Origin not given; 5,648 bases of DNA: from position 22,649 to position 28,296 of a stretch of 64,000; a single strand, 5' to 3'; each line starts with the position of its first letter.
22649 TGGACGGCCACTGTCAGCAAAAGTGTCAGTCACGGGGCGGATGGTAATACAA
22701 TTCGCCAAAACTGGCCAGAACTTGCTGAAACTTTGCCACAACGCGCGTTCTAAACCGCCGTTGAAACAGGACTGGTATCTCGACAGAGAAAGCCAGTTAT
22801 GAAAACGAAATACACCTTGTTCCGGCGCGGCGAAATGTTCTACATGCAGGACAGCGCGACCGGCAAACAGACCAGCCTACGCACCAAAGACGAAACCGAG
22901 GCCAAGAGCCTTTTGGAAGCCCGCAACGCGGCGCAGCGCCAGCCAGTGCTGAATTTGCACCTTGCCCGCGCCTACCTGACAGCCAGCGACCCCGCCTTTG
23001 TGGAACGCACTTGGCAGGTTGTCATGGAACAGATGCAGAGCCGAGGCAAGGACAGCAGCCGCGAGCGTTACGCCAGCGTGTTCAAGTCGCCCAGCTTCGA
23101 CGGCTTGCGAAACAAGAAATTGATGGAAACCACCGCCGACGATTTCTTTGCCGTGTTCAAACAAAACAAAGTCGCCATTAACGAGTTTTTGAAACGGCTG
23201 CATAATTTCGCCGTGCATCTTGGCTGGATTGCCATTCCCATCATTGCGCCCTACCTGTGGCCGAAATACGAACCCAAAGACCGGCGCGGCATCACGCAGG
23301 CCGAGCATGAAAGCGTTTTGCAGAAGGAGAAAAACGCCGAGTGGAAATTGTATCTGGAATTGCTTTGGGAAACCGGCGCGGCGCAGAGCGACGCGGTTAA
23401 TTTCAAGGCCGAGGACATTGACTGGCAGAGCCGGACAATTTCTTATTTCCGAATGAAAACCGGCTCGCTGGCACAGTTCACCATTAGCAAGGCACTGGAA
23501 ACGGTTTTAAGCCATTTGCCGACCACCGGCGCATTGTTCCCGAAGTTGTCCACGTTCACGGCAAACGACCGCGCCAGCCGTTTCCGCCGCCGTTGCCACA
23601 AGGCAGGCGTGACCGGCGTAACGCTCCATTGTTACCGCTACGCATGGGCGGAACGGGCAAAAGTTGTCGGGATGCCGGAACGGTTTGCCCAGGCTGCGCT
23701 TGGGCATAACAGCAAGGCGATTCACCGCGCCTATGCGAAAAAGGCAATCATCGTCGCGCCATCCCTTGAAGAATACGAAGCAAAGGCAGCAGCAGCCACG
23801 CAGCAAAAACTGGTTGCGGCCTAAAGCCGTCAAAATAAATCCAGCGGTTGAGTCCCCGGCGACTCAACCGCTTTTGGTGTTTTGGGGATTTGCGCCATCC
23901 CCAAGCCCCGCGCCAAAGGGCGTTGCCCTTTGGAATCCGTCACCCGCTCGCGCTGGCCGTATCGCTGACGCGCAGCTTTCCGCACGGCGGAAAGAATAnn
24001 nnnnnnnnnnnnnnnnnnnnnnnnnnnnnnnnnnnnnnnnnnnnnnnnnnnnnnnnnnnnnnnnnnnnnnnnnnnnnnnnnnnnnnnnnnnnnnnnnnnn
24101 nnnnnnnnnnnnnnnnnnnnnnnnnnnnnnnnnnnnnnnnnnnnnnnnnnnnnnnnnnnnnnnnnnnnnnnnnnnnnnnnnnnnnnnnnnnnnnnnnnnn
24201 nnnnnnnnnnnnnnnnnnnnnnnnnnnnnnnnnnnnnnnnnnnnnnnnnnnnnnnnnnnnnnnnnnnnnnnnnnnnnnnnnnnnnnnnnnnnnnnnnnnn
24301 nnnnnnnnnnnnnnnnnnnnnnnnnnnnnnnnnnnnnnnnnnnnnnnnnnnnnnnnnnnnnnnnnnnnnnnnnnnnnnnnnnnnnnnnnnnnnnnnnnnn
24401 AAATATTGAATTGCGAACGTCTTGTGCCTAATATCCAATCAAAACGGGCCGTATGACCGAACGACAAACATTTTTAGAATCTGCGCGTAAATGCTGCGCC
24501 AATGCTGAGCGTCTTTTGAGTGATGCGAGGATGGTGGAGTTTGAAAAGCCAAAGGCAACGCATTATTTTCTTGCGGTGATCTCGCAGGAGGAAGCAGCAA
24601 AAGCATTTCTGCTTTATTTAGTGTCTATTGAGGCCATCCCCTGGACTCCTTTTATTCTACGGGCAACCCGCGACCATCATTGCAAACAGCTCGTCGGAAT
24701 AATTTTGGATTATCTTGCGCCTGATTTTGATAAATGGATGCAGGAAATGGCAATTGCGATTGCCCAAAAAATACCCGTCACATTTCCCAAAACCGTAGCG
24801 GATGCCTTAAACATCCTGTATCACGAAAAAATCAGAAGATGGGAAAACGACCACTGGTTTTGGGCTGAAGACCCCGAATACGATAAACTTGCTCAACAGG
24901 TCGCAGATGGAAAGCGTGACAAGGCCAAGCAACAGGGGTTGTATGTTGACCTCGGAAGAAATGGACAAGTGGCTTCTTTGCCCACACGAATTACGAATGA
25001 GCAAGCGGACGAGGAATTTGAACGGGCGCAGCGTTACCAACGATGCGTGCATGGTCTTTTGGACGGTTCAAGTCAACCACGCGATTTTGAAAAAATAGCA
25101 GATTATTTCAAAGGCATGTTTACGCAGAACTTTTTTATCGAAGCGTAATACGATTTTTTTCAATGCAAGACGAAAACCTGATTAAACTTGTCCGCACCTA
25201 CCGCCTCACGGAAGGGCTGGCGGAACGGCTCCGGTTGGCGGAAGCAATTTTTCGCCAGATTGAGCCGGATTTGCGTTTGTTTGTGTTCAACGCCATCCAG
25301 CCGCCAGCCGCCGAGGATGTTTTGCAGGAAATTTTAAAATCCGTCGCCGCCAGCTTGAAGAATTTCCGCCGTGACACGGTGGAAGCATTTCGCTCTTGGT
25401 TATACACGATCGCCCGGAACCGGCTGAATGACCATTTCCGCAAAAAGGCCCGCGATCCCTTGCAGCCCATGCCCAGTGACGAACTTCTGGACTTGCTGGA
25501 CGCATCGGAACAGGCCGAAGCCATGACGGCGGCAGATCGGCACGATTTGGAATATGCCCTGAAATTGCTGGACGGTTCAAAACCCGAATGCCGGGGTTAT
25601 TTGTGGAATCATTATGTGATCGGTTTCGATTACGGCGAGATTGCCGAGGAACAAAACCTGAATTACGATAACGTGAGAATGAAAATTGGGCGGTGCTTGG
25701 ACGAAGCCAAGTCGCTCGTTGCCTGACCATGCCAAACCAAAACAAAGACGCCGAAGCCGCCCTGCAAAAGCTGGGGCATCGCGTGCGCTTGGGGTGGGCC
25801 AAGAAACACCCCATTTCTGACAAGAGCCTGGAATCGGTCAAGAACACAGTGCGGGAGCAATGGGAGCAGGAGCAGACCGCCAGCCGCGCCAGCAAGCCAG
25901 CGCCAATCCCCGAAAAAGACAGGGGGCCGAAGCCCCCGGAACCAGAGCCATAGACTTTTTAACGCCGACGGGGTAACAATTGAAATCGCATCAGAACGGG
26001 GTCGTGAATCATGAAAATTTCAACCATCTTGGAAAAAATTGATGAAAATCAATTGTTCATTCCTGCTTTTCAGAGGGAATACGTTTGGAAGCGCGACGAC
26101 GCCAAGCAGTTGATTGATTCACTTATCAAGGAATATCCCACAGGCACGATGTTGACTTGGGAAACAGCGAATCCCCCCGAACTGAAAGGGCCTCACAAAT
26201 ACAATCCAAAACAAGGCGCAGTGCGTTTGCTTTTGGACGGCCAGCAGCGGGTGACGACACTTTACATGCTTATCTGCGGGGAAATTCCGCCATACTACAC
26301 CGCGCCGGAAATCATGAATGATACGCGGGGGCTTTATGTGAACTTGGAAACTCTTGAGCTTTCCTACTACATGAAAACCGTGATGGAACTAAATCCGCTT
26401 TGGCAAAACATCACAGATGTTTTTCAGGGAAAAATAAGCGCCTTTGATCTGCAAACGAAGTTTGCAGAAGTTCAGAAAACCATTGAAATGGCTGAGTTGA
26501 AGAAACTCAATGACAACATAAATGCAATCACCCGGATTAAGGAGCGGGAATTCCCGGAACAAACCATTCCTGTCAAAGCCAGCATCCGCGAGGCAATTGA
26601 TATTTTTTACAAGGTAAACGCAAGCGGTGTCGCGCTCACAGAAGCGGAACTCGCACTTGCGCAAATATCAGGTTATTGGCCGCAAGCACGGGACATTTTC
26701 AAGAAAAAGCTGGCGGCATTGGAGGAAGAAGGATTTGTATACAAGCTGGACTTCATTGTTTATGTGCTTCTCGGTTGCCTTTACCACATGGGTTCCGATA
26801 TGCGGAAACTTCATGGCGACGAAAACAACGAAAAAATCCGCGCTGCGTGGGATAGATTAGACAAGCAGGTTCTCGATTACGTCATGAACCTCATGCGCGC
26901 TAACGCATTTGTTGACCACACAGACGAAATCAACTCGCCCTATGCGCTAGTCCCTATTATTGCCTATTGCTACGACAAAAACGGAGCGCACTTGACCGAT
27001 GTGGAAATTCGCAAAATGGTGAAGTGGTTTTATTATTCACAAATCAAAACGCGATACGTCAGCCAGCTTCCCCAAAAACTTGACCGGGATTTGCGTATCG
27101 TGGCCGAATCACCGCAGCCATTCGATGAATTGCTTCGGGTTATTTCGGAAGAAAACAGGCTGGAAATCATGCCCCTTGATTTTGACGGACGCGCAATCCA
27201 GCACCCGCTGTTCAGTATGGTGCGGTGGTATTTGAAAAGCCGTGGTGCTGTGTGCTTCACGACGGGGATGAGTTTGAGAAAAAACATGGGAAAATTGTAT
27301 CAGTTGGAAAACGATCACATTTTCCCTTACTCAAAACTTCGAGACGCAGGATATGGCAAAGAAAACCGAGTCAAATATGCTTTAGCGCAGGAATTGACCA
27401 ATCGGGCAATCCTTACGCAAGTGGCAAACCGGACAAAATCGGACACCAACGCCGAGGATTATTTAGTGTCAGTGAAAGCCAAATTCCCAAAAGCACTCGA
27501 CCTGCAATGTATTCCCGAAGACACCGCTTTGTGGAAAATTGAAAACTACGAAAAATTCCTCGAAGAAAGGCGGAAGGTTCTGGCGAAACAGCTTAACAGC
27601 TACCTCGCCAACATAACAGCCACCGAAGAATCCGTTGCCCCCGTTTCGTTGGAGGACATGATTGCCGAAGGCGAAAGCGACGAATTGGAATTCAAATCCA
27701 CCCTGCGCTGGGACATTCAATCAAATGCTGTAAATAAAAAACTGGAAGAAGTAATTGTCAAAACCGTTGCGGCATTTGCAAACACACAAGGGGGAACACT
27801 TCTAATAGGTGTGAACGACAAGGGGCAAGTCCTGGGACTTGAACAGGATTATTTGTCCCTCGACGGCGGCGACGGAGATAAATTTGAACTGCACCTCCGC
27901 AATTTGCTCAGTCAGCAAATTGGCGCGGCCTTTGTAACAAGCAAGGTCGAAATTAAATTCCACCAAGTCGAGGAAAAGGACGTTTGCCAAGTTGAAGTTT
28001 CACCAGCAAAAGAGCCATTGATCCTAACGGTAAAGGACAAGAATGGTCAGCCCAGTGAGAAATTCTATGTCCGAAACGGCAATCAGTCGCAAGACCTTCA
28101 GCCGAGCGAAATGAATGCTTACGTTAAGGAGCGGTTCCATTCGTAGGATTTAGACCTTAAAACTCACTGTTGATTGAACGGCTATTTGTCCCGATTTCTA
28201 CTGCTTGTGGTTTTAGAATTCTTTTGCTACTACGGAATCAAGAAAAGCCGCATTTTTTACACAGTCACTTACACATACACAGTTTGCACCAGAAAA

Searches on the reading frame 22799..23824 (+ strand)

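Call 68: search_protein_families(library=pfam, proteins=[window:22799-23824:+], max_evalue=0.001)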
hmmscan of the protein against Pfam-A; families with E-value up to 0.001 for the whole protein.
window:22799-23824:+ (341 aa): 1 family
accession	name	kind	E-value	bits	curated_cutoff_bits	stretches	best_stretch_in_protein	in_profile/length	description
PF00589.27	Phage_integrase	-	8.7e-12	45.6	27.1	1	167-315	5-168/172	Phage integrase family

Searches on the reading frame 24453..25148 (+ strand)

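Call 68: search_protein_families(library=pfam, proteins=[window:24453-25148:+], max_evalue=0.001)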
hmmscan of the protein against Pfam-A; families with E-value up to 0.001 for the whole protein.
window:24453-25148:+ (231 aa): 1 family
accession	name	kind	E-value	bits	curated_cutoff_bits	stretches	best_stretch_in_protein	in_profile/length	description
PF18728.6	HEPN_AbiV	-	1.2e-16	61.7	27.1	1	9-195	4-153/155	AbiV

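Call 94: search_protein_families(library=padloc, proteins=[window:24453-25148:+], max_evalue=0.00001)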
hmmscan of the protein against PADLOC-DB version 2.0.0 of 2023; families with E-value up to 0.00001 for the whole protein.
window:24453-25148:+ (231 aa): 0 families

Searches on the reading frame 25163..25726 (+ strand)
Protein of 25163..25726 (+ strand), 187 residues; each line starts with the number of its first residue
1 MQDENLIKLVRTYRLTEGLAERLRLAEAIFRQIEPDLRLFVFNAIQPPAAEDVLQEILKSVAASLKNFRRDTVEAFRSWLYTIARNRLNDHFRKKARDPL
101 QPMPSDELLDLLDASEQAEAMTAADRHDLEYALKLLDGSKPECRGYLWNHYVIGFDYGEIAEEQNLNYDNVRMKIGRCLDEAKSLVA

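Call 68: search_protein_families(library=pfam, proteins=[window:25163-25726:+], max_evalue=0.001)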
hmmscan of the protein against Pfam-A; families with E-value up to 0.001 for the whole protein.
window:25163-25726:+ (187 aa): 1 family
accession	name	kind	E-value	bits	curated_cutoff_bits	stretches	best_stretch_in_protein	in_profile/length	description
PF04542.20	Sigma70_r2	-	8.2e-12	45.2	24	1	47-97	20-70/71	Sigma-70 region 2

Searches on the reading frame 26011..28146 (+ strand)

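Call 9: search_protein_families(library=pfam, proteins=[window:26011-28146:+], max_evalue=0.001)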
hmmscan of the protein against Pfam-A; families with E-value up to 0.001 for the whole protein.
window:26011-28146:+ (711 aa): 2 families
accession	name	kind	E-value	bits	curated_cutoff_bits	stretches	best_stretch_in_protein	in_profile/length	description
PF03235.19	GmrSD_N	-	1.2e-30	107.6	33.2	1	3-218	1-197/199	GmrSD restriction endonuclease, N-terminal domain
PF04326.19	SLFN_AlbA_2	-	1.7e-21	77.3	25.3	1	555-695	1-116/118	Schlafen, AlbA_2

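Call 94: search_protein_families(library=padloc, proteins=[window:26011-28146:+], max_evalue=0.00001)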
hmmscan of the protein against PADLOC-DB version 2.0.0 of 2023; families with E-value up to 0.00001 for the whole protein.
window:26011-28146:+ (711 aa): 11 families
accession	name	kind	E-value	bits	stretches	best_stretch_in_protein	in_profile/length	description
PDLC04151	HEC-05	-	2.7e-48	163.1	1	2-533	27-594/600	-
PDLC04150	HEC-05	-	2.2e-29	100.8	1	2-325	9-365/583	-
PDLC04709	PDC-M55C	-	1.6e-20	71.3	1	3-540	17-542/554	-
PDLC04153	HEC-05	-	5.8e-14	49.2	1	3-53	9-59/621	-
PDLC03877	NsnA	-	2.2e-10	38.4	1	1-221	51-202/385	-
PDLC02693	Orf5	-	2.7e-08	31.3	1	12-89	6-81/543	Orf5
PDLC04027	PD-T4-2_A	-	1.6e-06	25.4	1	11-47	48-85/363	-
PDLC04155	HEC-06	-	1.7e-06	24.8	1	4-89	10-88/562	-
PDLC02686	Orf5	-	2.5e-06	24.2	1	11-88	17-93/566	Orf5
PDLC02789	SspE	-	5.5e-06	23.2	0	15-94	20-110/749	SspE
PDLC02792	SspE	-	5.5e-06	23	1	14-88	23-107/771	SspE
